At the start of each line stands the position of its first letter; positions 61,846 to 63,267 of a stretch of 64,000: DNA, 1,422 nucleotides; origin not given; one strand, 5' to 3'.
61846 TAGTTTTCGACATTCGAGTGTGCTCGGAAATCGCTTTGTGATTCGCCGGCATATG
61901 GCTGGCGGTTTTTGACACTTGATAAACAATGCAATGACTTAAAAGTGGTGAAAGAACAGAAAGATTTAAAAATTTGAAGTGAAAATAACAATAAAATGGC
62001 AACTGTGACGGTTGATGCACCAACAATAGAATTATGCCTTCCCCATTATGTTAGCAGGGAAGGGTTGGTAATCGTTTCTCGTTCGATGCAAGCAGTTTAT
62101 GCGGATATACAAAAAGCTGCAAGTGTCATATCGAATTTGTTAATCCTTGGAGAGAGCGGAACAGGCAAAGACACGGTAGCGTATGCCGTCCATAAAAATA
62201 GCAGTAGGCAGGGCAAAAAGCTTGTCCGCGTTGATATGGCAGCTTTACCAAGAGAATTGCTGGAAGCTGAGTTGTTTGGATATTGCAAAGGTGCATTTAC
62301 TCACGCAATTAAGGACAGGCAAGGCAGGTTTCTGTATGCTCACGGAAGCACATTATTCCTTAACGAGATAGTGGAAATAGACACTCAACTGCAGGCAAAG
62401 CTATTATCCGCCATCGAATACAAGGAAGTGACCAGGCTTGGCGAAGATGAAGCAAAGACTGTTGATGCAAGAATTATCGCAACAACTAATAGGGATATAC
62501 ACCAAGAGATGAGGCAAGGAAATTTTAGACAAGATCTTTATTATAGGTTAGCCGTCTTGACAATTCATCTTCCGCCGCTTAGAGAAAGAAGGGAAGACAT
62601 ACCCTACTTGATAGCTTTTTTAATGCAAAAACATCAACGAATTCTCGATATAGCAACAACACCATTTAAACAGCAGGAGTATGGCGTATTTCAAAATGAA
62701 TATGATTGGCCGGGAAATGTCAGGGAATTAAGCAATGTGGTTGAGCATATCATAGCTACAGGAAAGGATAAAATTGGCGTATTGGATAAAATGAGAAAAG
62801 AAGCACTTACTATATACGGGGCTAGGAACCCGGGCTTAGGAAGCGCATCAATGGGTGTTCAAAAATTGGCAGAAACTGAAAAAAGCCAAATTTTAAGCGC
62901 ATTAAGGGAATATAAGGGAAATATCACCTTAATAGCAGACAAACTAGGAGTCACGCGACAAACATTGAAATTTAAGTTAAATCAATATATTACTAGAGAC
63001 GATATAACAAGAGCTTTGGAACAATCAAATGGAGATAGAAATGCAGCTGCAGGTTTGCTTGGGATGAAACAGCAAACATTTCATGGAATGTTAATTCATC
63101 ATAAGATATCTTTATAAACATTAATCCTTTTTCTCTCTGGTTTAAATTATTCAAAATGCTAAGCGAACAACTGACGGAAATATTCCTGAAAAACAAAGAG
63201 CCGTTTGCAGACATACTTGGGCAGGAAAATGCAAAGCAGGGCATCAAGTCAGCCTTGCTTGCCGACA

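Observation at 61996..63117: NtrC-type sigma54 activator core in an archaeal genome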

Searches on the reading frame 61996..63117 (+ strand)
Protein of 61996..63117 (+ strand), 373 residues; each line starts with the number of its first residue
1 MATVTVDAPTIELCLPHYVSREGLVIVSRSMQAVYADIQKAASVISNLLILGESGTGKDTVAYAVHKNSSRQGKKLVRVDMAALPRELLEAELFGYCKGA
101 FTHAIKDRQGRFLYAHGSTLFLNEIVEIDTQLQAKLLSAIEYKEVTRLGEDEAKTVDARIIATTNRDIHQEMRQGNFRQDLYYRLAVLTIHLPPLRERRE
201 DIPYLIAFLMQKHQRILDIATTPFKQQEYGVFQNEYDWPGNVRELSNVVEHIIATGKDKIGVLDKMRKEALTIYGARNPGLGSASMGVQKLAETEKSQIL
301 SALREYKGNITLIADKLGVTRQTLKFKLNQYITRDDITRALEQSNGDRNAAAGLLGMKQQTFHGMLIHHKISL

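Call 3: search_protein_families(library=pfam, proteins=[window:61996-63117:+], max_evalue=0.1)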
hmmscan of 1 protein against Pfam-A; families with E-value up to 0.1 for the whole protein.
window:61996-63117:+ (373 aa): 19 families
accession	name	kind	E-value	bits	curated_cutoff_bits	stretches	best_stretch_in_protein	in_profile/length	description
PF00158.32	Sigma54_activat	-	6.6e-59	198.8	20.2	1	27-191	4-168/168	Sigma-54 interaction domain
PF14532.12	Sigma54_activ_2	-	1.4e-20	74.3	25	1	28-195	4-138/138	Sigma-54 interaction domain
PF25601.1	AAA_lid_14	-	5.9e-15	55.3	27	1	196-262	1-66/87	AAA+ ATPase lid domain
PF02954.25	HTH_8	-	8.9e-13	48.2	22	2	291-331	2-42/42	Bacterial regulatory protein, Fis family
PF07728.20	AAA_5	-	1.6e-08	35.1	22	1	47-168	1-125/139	AAA domain (dynein-related subfamily)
PF07724.20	AAA_2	-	1e-06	29.3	27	1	45-176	3-135/166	AAA domain (Cdc48 subfamily)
PF18024.7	HTH_50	-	0.0025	17.9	27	1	290-331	7-47/50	Helix-turn-helix domain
PF01695.23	IstB_IS21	-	0.0032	17.5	24.1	1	46-96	93-143/238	IstB-like ATP binding protein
PF05673.19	DUF815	-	0.0036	16.9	23.8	1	24-84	30-92/249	Protein of unknown function (DUF815)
PF00004.35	AAA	-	0.0037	18.1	21.2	1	48-172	1-118/131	ATPase family associated with various cellular activities (AAA)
PF02845.22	CUE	-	0.0054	16.8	21.1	0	332-347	15-30/42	CUE domain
PF01078.27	Mg_chelatase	-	0.0056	16.5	20.3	0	108-158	98-148/207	Magnesium chelatase, subunit ChlI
PF13556.12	HTH_30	-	0.0059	16.8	27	0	299-329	4-34/59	PucR C-terminal helix-turn-helix domain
PF08279.18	HTH_11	-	0.0062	16.8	25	1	297-324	3-32/55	HTH domain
PF20720.3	nSTAND3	-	0.01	16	27.2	0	42-80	14-52/155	Novel STAND NTPase 3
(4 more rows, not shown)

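Call 4: search_protein_families(library=ncbifam, proteins=[window:61996-63117:+], max_evalue=0.01)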
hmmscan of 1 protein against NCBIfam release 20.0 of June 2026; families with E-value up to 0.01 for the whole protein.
window:61996-63117:+ (373 aa): 29 families (the best 25 are shown)
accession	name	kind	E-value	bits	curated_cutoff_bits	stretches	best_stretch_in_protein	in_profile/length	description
TIGR01817.1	nifA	equivalog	6.7e-81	272.7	528.85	1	21-359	195-517/534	nif-specific transcriptional activator NifA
NF041552.1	TF_PrdR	equivalog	5.2e-80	269.4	795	1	28-331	273-576/577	sigma-54 dependent transcriptional regulator PrdR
NF003451.0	PRK05022.1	equivalog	6.4e-79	266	476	1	21-363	189-502/512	nitric oxide reductase transcriptional regulator NorR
NF038308.1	RNA_repair_RtcR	equivalog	4.4e-76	256.8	650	1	23-360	181-502/530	RNA repair transcriptional activator RtcR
NF007689.0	PRK10365.1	equivalog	8.6e-76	255.5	760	1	20-329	137-440/441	sigma-54-dependent response regulator transcription factor ZraR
TIGR02915.1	PEP_resp_reg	equivalog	8.9e-76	255.5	502.6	1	20-330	137-441/445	PEP-CTERM-box response regulator transcription factor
TIGR01818.1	ntrC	equivalog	1.8e-74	251.2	558.6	1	25-362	137-456/463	nitrogen regulation protein NR(I)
NF050807.1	TransRegFlbDCaul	equivalog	1.9e-73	247.9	750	1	23-332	119-439/454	sigma-54-dependent transcriptional regulator FlbD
NF008469.0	PRK11361.1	equivalog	4.2e-73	246.6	714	1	23-332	144-455/461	acetoacetate metabolism transcriptional regulator AtoC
TIGR02329.1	propionate_PrpR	equivalog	1.8e-72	244.7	499.2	1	27-329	217-525/526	propionate catabolism operon regulatory protein PrpR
NF041946.1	LuxO_transreg_Vib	equivalog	1e-70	238.8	800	1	22-331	133-460/463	quorum-sensing sigma-54 dependent transcriptional regulator LuxO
NF011953.0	PRK15424.1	equivalog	3.1e-67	227.4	703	1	28-330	225-533/538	propionate catabolism operon regulatory protein PrpR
TIGR02974.1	phageshock_pspF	equivalog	1.2e-66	225.2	443.55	1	28-369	5-336/336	phage shock protein operon transcriptional activator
NF041906.1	V4R_TF_MobR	exception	1.7e-66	224.9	999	1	28-330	238-543/544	phenol degradation transcriptional regulator MobR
NF011958.0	PRK15429.1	equivalog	1.9e-64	218.5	830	1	27-330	384-683/692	formate hydrogenlyase transcriptional activator FlhA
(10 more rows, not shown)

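Call 11: find_homologous_proteins(query=window:61996-63117:+, max_evalue=1e-10)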
Query window:61996-63117:+ (373 aa): 8000 proteins with E <= 1e-10 among 8000 candidates; the best 120 are listed.
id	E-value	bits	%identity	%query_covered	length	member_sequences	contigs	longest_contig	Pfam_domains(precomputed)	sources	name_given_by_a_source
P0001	6.1e-242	820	100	100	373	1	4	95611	PF00158.33,PF07724.21,PF25601.2,PF02954.26,PF14532.13,PF07728.21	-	-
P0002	3.3e-116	406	61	88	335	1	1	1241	PF00158.33,PF25601.2,PF02954.26,PF14532.13,PF07728.21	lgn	-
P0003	4.2e-70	255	46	84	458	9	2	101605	PF00158.33,PF25601.2,PF02954.26,PF00004.36,PF14532.13,PF07728.21,PF00072.31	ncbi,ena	-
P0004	1.1e-67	247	45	81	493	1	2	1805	PF08447.19,PF13426.14,PF13188.14,PF00158.33,PF25601.2,PF08448.17,PF00004.36,PF00989.32,PF14532.13,PF07728.21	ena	-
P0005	4.8e-67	245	43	83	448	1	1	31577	PF00158.33,PF07724.21,PF25601.2,PF02954.26,PF00004.36,PF14532.13,PF07728.21,PF00072.31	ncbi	-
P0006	2.4e-66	242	46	76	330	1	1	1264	PF00158.33,PF07724.21,PF25601.2,PF00004.36,PF14532.13,PF07728.21,PF13191.13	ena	-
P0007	3.5e-66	242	45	83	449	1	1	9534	PF00158.33,PF25601.2,PF02954.26,PF14532.13,PF07728.21,PF00072.31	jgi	jgi:two-component system, NtrC family, response regulator HydG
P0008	3.6e-66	242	45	76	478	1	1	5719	PF08447.19,PF13426.14,PF13188.14,PF00158.33,PF25601.2,PF08448.17,PF00004.36,PF00989.32,PF14532.13,PF07728.21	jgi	jgi:PAS domain S-box-containing protein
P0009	4.1e-66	242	45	76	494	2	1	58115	PF08447.19,PF13426.14,PF13188.14,PF00158.33,PF25601.2,PF08448.17,PF00004.36,PF00989.32,PF14532.13,PF07728.21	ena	-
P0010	5.7e-66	241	42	83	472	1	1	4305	PF00158.33,PF25601.2,PF02954.26,PF14532.13,PF07728.21,PF00072.31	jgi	-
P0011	2.6e-65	239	44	81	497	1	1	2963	PF08447.19,PF13426.14,PF13188.14,PF00158.33,PF25601.2,PF08448.17,PF00004.36,PF00989.32,PF14532.13,PF07728.21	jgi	jgi:PAS domain S-box-containing protein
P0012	3.3e-65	239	44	84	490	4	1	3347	PF00158.33,PF25601.2,PF02954.26,PF14532.13,PF07728.21,PF00072.31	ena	-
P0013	3.4e-65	239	42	82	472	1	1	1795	PF00158.33,PF07724.21,PF25601.2,PF02954.26,PF14532.13,PF07728.21,PF00072.31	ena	-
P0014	3.5e-65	239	44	83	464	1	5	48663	PF13426.14,PF00158.33,PF25601.2,PF02954.26,PF08448.17,PF14532.13,PF07728.21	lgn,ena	-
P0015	4.2e-65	238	41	82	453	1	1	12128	PF00158.33,PF07724.21,PF25601.2,PF02954.26,PF00004.36,PF14532.13,PF07728.21,PF00072.31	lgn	-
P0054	1.9e-63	233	42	83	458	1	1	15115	PF00158.33,PF25601.2,PF02954.26,PF13518.13,PF14532.13,PF07728.21,PF00072.31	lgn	-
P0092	1.5e-62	230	44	80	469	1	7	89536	PF00158.33,PF25601.2,PF02954.26,PF14532.13,PF07728.21,PF00072.31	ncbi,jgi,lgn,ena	-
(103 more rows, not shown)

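Call 12: find_encoding_contigs(protein=P0001, flank=10000, max_places=6)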
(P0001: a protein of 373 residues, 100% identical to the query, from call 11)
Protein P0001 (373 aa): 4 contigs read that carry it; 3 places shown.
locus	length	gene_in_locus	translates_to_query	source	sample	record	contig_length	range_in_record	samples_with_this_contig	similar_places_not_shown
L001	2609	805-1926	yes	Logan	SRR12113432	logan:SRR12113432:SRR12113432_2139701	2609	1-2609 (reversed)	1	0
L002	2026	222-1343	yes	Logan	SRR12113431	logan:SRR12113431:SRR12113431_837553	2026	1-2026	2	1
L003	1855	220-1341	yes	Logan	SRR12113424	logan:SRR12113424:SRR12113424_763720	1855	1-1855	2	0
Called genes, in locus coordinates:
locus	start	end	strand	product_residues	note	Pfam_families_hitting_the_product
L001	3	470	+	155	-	?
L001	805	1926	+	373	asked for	PF00158:Sigma54_activat, PF14532:Sigma54_activ_2, PF07724:AAA_2 (weak), PF07728:AAA_5, PF25601:AAA_lid_14, PF02954:HTH_8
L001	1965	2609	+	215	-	?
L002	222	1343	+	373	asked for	PF00158:Sigma54_activat, PF14532:Sigma54_activ_2, PF07724:AAA_2 (weak), PF07728:AAA_5, PF25601:AAA_lid_14, PF02954:HTH_8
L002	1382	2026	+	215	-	?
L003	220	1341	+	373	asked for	PF00158:Sigma54_activat, PF14532:Sigma54_activ_2, PF07724:AAA_2 (weak), PF07728:AAA_5, PF25601:AAA_lid_14, PF02954:HTH_8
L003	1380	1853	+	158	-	?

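Call 13: find_encoding_contigs(protein=P0002, flank=10000, max_places=4)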
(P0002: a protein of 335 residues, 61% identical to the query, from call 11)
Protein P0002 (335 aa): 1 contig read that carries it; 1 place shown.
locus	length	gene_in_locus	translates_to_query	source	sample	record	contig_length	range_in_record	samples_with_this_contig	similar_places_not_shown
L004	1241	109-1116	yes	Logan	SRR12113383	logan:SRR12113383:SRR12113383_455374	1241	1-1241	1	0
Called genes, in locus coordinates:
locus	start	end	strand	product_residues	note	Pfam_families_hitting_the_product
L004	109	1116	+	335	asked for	PF00158:Sigma54_activat, PF14532:Sigma54_activ_2, PF07728:AAA_5, PF25601:AAA_lid_14, PF02954:HTH_8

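Call 14: find_related_loci(query=window:61996-63117:+, collection=genome_contigs, flank=10000)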
Query window:61996-63117:+ (373 aa) in genome_contigs; peptide patterns used: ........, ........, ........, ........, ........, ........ (x = any residue, [..] = any of these).
365 stretches matched a pattern; 326 encode a relative of the query (tblastn E <= 1e-3); the best 80 are kept; 80 distinct loci.
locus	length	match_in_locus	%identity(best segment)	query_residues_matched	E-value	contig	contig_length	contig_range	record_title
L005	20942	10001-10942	40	19-330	7e-69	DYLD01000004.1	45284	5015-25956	MAG TPA_asm: Syntrophus aciditrophicus isolate SulCav_AS07-7_52_56 SulCav_AS07_7_703_length_45284_cov_31_241416, whole g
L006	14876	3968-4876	42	28-328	2e-67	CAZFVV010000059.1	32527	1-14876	MAG TPA_asm: uncultured Calditrichaceae bacterium isolate SRP329715_co1_261 genome assembly, contig: NODE_1871_length_32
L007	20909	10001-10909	41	28-328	3e-66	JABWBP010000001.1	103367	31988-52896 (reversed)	MAG: Calditrichaceae bacterium isolate MAG_33 scaffold_142, whole genome shotgun sequence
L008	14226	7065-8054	39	23-354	6e-66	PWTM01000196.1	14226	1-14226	MAG: PVC group bacterium isolate CSSed11_184 CS-Sed11-C5931, whole genome shotgun sequence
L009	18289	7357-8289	37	28-330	9e-65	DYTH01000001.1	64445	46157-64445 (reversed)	MAG TPA_asm: Syntrophus aciditrophicus isolate SulCav_PC08_3_54_36 SulCav_PC08-3_89_length_64445_cov_18.341047, whole ge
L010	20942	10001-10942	40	20-339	8e-64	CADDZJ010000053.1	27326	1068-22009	Acidobacteria bacterium isolate 19 genome assembly, contig: NODE_1010_length_27326_cov_59.125703, whole genome shotgun s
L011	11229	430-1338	41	17-330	8e-63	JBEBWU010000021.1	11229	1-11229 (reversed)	MAG: Entomomonas sp. isolate T2.bin.3 NODE_21504_length_11229_cov_4.510739, whole genome shotgun sequence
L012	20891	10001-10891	41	28-330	6e-62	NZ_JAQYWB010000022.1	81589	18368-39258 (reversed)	MAG: Desulfoluna sp. isolate Pyr_d60_bin26 Pyr_d60_bin.26.orig_d60_contig-145_270, whole genome shotgun sequence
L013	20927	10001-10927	40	23-337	5e-62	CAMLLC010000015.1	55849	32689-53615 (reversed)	MAG: uncultured Ventosimonas sp. isolate SRR12181009_bin.4_metawrap_v1.3.0_MAG genome assembly, contig: ERZ12593195_251,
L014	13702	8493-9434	40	20-339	2e-63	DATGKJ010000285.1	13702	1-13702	MAG TPA_asm: Terriglobia bacterium isolate SMAG_U9856 k141_525871, whole genome shotgun sequence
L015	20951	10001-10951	37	22-331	5e-61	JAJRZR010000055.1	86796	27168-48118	MAG: Deltaproteobacteria bacterium isolate Dive96_bin4.212 k141_2930831, whole genome shotgun sequence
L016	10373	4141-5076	38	26-331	6e-61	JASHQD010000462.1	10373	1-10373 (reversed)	MAG: Terriglobia bacterium isolate JOPF066 JOPF_A04C_contig_203628, whole genome shotgun sequence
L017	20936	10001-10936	39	15-328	2e-60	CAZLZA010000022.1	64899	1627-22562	MAG TPA_asm: uncultured Acidobacteriaceae bacterium isolate binchicken_co3_565 genome assembly, contig: NODE_1205_length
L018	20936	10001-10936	39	15-328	2e-60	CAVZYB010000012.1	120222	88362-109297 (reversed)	MAG: uncultured Acidobacteriota bacterium isolate MFD01828.bin.2.47 genome assembly, contig: contig_19141, whole genome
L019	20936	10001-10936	39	15-328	2e-60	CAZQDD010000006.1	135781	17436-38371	MAG TPA_asm: uncultured Acidobacteriaceae bacterium isolate binchicken_co3_358 genome assembly, contig: NODE_230_length_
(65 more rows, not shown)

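Call 18: search_solved_structures(query=window:61996-63117:+, max_evalue=1e-20, show_alignments=3)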
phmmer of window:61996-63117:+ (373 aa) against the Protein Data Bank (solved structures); distinct sequences matched with E-value up to 1e-20: 35.
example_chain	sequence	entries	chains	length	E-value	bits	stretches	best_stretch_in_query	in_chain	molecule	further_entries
1ojl_A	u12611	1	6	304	3.8e-64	220.4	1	28-329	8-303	TRANSCRIPTIONAL REGULATORY PROTEIN ZRAR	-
9qq6_C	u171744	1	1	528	1.2e-59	205.5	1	28-328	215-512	Nif-specific regulatory protein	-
4l4u_A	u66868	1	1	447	5.8e-57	196.7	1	21-331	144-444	Transcriptional regulator (NtrC family)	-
5ep1_A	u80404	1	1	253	1.6e-54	188.7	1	27-259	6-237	Putative repressor protein luxO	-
5ep2_A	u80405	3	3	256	1.6e-54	188.7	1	27-259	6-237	Putative repressor protein luxO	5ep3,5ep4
5ep0_A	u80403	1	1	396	2.4e-54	188.1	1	22-259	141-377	Putative repressor protein luxO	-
6jdi_A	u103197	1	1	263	9.5e-54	186.2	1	23-254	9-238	Nitrogen assimilation regulatory protein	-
1ny6_A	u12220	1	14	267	1.5e-53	185.5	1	21-258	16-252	transcriptional regulator (NtrC family)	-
4ly6_A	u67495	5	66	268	1.5e-53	185.5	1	21-258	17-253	Transcriptional regulator (NtrC family)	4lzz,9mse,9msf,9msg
8p53_C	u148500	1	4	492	1.7e-53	185.4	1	23-254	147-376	Transcriptional regulator FleQ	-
5exx_A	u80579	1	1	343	4.2e-53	184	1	23-254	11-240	Transcriptional regulator FleQ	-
1ny5_A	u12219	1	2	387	4.5e-53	184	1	21-258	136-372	transcriptional regulator (NtrC family)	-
5exp_A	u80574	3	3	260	4.5e-53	184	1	23-254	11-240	Transcriptional regulator FleQ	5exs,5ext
7ejw_C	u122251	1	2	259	4.5e-53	183.9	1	23-254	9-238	Transcriptional regulator FleQ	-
6j7e_A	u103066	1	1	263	4.7e-53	183.9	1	23-254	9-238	Nitrogen assimilation regulatory protein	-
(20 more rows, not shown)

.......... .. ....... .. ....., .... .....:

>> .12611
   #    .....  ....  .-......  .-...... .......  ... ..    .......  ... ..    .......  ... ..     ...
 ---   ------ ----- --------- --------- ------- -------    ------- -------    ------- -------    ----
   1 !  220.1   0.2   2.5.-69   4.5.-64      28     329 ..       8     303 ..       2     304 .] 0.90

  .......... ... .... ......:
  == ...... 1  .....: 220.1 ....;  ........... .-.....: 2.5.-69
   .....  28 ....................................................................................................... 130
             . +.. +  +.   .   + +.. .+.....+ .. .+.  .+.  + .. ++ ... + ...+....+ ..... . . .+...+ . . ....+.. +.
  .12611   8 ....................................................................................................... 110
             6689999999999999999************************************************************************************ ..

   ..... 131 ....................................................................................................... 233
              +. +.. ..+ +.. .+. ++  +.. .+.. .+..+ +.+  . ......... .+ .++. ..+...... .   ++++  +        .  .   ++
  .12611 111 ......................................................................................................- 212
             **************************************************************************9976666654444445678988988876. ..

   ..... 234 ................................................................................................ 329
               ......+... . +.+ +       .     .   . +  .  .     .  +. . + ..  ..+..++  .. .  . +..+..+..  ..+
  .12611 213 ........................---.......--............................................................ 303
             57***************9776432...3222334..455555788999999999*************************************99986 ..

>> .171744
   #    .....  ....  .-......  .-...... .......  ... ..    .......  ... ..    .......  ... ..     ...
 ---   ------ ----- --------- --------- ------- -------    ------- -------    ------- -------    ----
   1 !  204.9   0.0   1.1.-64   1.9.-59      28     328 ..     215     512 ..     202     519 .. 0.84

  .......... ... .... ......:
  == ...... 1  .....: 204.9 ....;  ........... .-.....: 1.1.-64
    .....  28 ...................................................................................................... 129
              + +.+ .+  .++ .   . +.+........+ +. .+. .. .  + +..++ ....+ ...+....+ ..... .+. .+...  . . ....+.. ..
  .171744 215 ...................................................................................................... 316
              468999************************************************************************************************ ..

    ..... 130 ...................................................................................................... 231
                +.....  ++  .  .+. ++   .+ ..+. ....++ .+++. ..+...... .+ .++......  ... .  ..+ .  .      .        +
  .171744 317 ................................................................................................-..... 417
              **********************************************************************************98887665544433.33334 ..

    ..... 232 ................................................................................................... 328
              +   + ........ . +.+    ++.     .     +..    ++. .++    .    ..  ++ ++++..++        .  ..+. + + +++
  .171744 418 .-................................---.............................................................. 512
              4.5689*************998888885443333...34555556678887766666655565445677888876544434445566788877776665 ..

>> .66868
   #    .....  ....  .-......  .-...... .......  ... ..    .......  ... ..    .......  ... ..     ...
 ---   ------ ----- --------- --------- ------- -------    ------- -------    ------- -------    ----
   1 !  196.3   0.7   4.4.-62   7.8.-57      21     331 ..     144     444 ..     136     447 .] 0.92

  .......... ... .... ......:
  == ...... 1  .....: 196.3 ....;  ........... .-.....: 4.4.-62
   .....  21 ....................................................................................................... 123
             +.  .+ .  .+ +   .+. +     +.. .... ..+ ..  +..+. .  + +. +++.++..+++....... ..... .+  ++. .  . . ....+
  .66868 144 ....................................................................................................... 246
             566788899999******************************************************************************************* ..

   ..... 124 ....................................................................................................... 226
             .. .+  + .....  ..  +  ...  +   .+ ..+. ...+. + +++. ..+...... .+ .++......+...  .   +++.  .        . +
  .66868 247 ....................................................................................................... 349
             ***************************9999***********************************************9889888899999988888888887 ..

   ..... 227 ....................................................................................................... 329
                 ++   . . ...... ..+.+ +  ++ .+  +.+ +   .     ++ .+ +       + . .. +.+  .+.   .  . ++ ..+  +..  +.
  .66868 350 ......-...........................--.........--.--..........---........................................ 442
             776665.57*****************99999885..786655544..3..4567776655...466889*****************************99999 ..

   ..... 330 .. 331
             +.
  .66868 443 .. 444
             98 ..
